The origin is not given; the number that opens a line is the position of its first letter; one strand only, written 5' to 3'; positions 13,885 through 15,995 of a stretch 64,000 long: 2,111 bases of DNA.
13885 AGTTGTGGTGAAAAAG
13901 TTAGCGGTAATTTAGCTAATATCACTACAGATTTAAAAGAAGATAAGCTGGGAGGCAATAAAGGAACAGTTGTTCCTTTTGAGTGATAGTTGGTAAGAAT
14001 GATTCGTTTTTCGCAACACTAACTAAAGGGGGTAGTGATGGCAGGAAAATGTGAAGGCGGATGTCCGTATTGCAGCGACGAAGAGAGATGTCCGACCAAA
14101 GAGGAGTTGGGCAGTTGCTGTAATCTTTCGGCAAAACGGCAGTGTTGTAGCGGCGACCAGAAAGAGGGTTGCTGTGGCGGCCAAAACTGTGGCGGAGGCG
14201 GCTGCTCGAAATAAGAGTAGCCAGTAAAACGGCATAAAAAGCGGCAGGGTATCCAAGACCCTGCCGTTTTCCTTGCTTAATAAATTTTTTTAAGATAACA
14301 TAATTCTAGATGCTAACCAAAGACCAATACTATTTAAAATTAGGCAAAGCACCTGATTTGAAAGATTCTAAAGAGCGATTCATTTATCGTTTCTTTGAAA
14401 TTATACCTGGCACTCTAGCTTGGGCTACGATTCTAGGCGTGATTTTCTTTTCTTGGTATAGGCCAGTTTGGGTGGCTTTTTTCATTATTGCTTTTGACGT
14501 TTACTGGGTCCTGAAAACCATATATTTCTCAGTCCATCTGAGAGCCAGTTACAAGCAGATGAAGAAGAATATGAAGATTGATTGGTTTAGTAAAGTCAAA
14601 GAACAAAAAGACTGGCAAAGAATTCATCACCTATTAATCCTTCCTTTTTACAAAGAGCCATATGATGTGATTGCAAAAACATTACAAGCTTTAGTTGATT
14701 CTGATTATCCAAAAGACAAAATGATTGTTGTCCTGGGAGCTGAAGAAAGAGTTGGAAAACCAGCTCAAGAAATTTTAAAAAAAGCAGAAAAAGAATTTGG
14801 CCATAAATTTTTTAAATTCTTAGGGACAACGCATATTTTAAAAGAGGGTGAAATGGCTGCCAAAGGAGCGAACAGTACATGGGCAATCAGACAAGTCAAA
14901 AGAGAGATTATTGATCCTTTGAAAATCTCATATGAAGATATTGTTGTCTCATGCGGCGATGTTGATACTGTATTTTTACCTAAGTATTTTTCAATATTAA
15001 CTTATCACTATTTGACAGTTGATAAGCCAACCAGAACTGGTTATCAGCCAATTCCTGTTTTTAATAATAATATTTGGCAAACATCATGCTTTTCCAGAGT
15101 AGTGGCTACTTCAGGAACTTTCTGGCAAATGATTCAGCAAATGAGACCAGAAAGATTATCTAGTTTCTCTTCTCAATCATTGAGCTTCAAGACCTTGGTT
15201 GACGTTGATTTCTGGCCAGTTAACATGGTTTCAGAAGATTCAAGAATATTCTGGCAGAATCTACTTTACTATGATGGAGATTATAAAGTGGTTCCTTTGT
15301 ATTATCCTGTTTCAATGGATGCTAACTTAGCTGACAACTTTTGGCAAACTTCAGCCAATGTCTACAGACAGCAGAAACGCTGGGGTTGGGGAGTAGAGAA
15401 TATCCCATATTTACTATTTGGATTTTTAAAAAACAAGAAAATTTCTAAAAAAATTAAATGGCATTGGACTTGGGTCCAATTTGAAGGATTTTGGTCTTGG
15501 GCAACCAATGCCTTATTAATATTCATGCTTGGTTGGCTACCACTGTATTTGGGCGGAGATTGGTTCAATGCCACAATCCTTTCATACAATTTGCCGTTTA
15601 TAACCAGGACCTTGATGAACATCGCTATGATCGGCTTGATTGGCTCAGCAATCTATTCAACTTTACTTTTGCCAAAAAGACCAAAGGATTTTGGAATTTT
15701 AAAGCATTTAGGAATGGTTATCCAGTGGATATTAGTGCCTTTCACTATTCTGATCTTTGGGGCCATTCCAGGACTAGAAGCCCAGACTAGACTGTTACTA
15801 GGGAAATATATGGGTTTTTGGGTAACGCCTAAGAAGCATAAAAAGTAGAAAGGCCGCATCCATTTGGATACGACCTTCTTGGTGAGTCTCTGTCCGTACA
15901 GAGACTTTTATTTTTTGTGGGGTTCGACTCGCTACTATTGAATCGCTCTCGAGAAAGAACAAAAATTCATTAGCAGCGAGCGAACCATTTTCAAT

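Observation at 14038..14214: Unannotated 58-aa peptide with 13 cysteines between a secreted protein operon and a GT2 gene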

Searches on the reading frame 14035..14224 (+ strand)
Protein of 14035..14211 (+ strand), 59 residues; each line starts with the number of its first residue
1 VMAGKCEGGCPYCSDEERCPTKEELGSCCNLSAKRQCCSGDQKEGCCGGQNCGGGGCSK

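Call 7: search_protein_families(library=pfam, proteins=[window:14038-14211:+], max_evalue=10)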
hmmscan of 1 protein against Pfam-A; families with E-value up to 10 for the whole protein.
seq(58 aa): 0 families

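Call 8: search_protein_families(library=ncbifam, proteins=[window:14038-14211:+], max_evalue=10)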
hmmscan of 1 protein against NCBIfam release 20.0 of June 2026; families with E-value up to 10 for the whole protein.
seq(58 aa): 0 families

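Call 10: find_homologous_proteins(query=window:14038-14211:+, max_evalue=0.01)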
Query seq(58 aa): no candidate shares three 5-residue words with the query. No homologue found.

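Call 12: find_encoding_contigs(protein=window:14038-14211:+, flank=10000)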
Protein window:14038-14211:+ (58 aa): no gene with exactly this product is on record in the collection.

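Call 13: find_encoding_contigs(protein=window:14035-14211:+, flank=10000)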
Protein seq(59 aa) (59 aa): no gene with exactly this product is on record in the collection.

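Call 17: search_protein_representatives(protein=window:14038-14211:+)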
Query: 58 residues. Proteins with E-value up to 0.001 (for the whole library): 1; up to 1e-10: 0; up to 1e-30: 0. The best 1 are listed.
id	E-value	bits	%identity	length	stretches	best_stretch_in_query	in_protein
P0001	1.6e-05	41.2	31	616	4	7-48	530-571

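Call 23: find_related_loci(query=window:14038-14211:+, collection=metagenome_contigs, flank=8000)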
Query seq(58 aa) (58 aa) in metagenome_contigs; peptide patterns used: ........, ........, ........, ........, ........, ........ (x = any residue, [..] = any of these).
175 stretches matched a pattern, but none encodes a relative of the query by tblastn (E <= 1e-3).

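Call 32: search_dna_similar(query=window:14038-14211:+, collection=plasmids, mode=protein, max_evalue=1)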
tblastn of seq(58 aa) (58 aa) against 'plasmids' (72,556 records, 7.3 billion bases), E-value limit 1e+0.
No match.

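Call 33: find_related_loci(query=window:14038-14211:+, collection=viral_contigs, flank=8000)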
Query seq(58 aa) (58 aa) in viral_contigs; peptide patterns used: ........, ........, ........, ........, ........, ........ (x = any residue, [..] = any of these).
9 stretches matched a pattern, but none encodes a relative of the query by tblastn (E <= 1e-3).

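Call 40: list_cluster_members(proteins=[window:14051-14224:+, window:14038-14211:+, window:14026-14256:-, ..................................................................])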
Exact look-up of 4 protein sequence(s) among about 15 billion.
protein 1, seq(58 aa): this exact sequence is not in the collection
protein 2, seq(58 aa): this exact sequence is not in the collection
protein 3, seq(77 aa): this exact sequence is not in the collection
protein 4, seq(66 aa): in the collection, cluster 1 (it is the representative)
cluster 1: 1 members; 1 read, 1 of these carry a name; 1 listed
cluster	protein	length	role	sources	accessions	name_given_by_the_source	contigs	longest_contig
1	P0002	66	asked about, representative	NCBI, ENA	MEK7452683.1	MAG: hypothetical protein AAB614_00430 [Patescibacteria group bacterium]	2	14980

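Call 42: search_solved_structures(query=window:14038-14211:+, max_evalue=10, show_alignments=3)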
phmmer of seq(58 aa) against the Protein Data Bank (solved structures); distinct sequences matched with E-value up to 10: 1.
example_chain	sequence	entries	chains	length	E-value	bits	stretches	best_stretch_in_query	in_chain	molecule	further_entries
5cwd_A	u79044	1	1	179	0.82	13.7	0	9-44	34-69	Designed helical repeat protein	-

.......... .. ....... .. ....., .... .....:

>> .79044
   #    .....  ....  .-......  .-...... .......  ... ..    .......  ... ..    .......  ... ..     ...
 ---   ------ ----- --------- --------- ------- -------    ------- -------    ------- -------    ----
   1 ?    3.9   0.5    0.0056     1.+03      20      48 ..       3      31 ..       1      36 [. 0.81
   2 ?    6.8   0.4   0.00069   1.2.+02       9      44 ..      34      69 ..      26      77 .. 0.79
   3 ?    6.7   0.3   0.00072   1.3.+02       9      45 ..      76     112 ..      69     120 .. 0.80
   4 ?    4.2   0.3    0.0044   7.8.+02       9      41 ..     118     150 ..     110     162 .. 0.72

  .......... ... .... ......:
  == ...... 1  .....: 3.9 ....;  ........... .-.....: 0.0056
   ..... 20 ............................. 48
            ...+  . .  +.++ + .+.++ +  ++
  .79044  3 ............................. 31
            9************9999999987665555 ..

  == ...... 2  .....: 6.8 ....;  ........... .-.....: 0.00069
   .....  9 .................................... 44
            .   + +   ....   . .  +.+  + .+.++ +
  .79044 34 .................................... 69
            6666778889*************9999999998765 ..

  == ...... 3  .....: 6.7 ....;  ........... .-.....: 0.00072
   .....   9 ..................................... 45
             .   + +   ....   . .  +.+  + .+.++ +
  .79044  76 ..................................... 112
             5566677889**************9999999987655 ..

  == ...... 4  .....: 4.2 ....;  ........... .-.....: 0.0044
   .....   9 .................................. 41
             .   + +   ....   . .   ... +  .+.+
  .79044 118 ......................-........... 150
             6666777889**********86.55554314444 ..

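Call 43: search_protein_families(library=phrogs, proteins=[window:14038-14211:+, window:14051-14224:+], max_evalue=10)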
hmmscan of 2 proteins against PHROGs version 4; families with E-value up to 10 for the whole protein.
seq(58 aa): 0 families

seq(58 aa): 1 family
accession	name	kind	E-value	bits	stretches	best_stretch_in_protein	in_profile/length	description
phrog_14995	-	DNA, RNA and nucleotide metabolism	0.12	13.7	1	21-53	62-94/122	single strand DNA binding protein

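Call 46: find_homologous_proteins(query=window:14051-14224:+, max_evalue=0.01)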
Query seq(58 aa) (58 aa): 1 proteins with E <= 0.01 among 2 candidates.
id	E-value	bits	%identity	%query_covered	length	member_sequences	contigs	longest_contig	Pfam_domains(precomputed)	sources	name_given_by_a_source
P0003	9.7e-25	101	98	100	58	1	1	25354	-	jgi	-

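Call 47: find_homologous_proteins(query=P0002, max_evalue=0.01)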
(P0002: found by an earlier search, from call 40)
Query P0002 (66 aa): 1 proteins with E <= 0.01 among 1 candidates.
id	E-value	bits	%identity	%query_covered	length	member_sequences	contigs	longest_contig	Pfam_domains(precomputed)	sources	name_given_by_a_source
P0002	4.0e-34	133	100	100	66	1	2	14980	-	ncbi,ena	ncbi:MAG: hypothetical protein AAB614_00430 [Patescibacteria group bacterium]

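Call 54: predict_structure(protein=window:14038-14211:+)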
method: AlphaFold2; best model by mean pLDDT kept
length: 58 residues; sequences in the alignment: 1
mean_pLDDT: 52.2   pTM: 0.28
mean pLDDT of the five models: 52.2, 48.8, 47.0, 43.1, 41.8
residues with pLDDT >= 90: 0; 70-90: 0; 50-70: 40; < 50: 18
segments of 3 or more residues with pLDDT < 50: 1-6, 8-11, 15-17
pLDDT, mean of each block of 10 residues (from residue 1): 41 49 52 56 59 56
secondary structure, 60 per line:
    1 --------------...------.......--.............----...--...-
elements in order: E24-30 E33-38 H39-45 E50-52 E55-57

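Call 65: search_dna_similar(query=window:14038-14211:+, collection=phages, mode=protein, max_evalue=10)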
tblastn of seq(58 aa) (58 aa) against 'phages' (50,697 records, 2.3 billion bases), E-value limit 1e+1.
No match.

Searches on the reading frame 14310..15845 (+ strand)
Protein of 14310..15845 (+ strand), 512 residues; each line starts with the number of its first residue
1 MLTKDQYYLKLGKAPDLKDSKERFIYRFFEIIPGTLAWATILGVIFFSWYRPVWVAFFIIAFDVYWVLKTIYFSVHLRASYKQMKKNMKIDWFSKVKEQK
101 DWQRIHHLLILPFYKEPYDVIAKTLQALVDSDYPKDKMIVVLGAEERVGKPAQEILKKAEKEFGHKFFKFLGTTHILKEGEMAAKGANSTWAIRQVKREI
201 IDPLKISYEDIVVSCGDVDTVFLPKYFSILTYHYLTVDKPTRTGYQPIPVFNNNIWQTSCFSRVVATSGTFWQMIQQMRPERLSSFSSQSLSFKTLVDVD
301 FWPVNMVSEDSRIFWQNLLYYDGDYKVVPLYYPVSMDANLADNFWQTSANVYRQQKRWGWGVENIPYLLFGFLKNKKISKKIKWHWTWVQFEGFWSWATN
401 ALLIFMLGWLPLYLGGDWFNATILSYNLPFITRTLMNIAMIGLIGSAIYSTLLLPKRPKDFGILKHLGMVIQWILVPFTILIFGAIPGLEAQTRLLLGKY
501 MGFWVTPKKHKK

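Call 14: find_related_loci(query=window:14310-15845:+, collection=genome_contigs, flank=6000)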
Query window:14310-15845:+ (512 aa) in genome_contigs; peptide patterns used: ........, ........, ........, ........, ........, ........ (x = any residue, [..] = any of these).
599 stretches matched a pattern (row limit reached: there are more); 568 encode a relative of the query (tblastn E <= 1e-3); the best 80 are kept; 80 distinct loci.
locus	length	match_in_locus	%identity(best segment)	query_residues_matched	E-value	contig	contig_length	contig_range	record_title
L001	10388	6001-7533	81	1-510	0e+0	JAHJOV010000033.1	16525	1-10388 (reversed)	MAG: Patescibacteria group bacterium isolate Old_saline_planktonic.mb.43 Old_saline_plankto.mb.43_k141_794085, whole gen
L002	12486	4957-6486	79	1-509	0e+0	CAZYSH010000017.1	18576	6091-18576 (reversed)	MAG TPA_asm: uncultured Candidatus Saccharibacteria bacterium isolate binchicken_co330_129 genome assembly, contig: NODE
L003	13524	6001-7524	77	1-507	0e+0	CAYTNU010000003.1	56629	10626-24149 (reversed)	MAG TPA_asm: uncultured Candidatus Saccharibacteria bacterium isolate binchicken_co243_136 genome assembly, contig: NODE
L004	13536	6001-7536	70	1-511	0e+0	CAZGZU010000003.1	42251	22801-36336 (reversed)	MAG TPA_asm: uncultured Candidatus Saccharibacteria bacterium isolate binchicken_co178_102 genome assembly, contig: NODE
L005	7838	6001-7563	70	1-512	0e+0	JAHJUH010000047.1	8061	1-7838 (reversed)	MAG: Patescibacteria group bacterium isolate OS_PC_MetaG.mb.97 OS_PC_MetaG.mb.97_k141_157120, whole genome shotgun seque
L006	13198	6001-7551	72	1-507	0e+0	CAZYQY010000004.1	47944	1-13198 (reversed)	MAG TPA_asm: uncultured Candidatus Saccharibacteria bacterium isolate binchicken_co100_35 genome assembly, contig: NODE_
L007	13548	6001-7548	71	1-509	0e+0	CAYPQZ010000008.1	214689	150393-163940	MAG TPA_asm: uncultured Candidatus Saccharibacteria bacterium isolate SRP067234_co1_67 genome assembly, contig: k99_2405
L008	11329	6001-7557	71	1-507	0e+0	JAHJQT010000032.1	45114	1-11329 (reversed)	MAG: Patescibacteria group bacterium isolate OS_PC_MetaG.mb.118 OS_PC_MetaG.mb.118_k141_341070, whole genome shotgun seq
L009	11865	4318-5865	70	1-509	0e+0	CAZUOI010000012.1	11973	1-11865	MAG TPA_asm: uncultured Candidatus Saccharibacteria bacterium isolate binchicken_co47_202 genome assembly, contig: NODE_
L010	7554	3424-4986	69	1-512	0e+0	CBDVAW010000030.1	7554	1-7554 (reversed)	MAG TPA_asm: uncultured bacterium isolate SRR21487742_binner13_Refined_44 genome assembly, contig: ERZ26661670.5996, who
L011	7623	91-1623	70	1-508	0e+0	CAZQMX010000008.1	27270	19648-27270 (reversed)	MAG TPA_asm: uncultured Candidatus Saccharibacteria bacterium isolate SRP200020_co3_5 genome assembly, contig: NODE_2455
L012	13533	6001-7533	72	1-508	0e+0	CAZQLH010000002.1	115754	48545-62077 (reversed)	MAG TPA_asm: uncultured Candidatus Saccharibacteria bacterium isolate SRP077602_co6_254 genome assembly, contig: NODE_17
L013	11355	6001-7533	69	1-508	0e+0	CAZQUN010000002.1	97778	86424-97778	MAG TPA_asm: uncultured Candidatus Saccharibacteria bacterium isolate SRP167671_co2_124 genome assembly, contig: NODE_23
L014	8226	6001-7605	66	1-509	0e+0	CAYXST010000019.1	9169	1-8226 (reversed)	MAG TPA_asm: uncultured Candidatus Saccharibacteria bacterium isolate binchicken_co387_104 genome assembly, contig: NODE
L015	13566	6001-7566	68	1-511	0e+0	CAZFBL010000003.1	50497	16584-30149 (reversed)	MAG TPA_asm: uncultured Candidatus Saccharibacteria bacterium isolate binchicken_co228_74 genome assembly, contig: NODE_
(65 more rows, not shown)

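Call 34: search_protein_families(library=pfam, proteins=[window:14310-15845:+], max_evalue=0.01)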
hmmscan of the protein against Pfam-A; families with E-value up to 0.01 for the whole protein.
window:14310-15845:+ (512 aa): 0 families

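Call 37: find_encoding_contigs(protein=window:14310-15845:+, flank=3000, max_places=10)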
Protein window:14310-15845:+ (512 aa): 3 contigs read that carry it; 2 places shown.
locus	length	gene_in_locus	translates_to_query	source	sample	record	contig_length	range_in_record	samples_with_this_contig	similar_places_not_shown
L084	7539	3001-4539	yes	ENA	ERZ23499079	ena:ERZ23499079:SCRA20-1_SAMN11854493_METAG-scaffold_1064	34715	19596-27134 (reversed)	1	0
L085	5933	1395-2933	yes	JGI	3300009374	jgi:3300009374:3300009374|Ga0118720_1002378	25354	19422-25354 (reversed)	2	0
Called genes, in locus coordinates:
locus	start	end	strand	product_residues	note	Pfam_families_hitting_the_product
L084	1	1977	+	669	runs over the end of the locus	PF01839:FG-GAP (faint), PF14885:GHL15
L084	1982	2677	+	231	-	-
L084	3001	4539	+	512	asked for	-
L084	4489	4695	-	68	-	-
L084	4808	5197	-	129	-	PF01258:zf-dskA_traR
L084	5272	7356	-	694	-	PF17191:RecG_wedge, PF01336:tRNA_anti-codon (weak), PF04851:ResIII, PF00270:DEAD, PF22590:Cas3-like_C_2 (faint), PF00271:Helicase_C, PF19833:RecG_dom3_C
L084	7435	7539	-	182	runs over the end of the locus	PF07963:N_methyl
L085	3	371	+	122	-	?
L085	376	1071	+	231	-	-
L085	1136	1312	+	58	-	-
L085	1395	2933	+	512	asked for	-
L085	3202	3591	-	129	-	PF01258:zf-dskA_traR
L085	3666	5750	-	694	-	PF17191:RecG_wedge, PF01336:tRNA_anti-codon (weak), PF04851:ResIII, PF00270:DEAD, PF22590:Cas3-like_C_2 (faint), PF00271:Helicase_C, PF19833:RecG_dom3_C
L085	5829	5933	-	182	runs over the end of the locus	PF07963:N_methyl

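Call 44: find_related_loci(query=window:14310-15845:+, collection=metagenome_contigs, flank=3000)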
Query window:14310-15845:+ (512 aa) in metagenome_contigs; peptide patterns used: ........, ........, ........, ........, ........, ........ (x = any residue, [..] = any of these).
600 stretches matched a pattern (row limit reached: there are more); 545 encode a relative of the query (tblastn E <= 1e-3); the best 80 are kept; 80 distinct loci.
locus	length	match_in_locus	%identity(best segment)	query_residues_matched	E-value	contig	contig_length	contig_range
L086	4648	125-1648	83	1-508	0e+0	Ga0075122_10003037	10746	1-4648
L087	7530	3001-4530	77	1-509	0e+0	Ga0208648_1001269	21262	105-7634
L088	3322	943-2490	72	1-509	0e+0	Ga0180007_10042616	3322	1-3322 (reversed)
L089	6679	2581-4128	72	1-509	0e+0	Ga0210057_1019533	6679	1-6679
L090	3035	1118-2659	70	1-511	0e+0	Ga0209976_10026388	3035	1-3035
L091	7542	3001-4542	73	1-507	0e+0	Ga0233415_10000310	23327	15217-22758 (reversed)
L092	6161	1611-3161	72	1-507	0e+0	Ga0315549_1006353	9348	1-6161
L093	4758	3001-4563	70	1-512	0e+0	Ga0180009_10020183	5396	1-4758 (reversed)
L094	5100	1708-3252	72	1-512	0e+0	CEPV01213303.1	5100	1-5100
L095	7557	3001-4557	71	1-507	0e+0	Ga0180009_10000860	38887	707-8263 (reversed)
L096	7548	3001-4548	70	1-509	0e+0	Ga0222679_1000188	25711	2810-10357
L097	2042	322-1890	67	1-512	0e+0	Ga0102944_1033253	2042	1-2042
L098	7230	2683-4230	69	1-509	0e+0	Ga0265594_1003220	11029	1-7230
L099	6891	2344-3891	69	1-509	0e+0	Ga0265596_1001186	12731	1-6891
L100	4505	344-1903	67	1-511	0e+0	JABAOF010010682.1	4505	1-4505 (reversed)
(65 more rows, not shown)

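Call 58: search_protein_families(library=ncbifam, proteins=[window:14310-15845:+], max_evalue=0.001)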
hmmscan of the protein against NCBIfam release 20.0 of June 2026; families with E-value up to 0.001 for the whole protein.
window:14310-15845:+ (512 aa): 1 family
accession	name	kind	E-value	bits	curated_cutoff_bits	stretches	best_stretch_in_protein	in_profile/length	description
TIGR03030.1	CelA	equivalog_domain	4.4e-05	21.7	699.1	1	110-201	136-232/714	UDP-forming cellulose synthase catalytic subunit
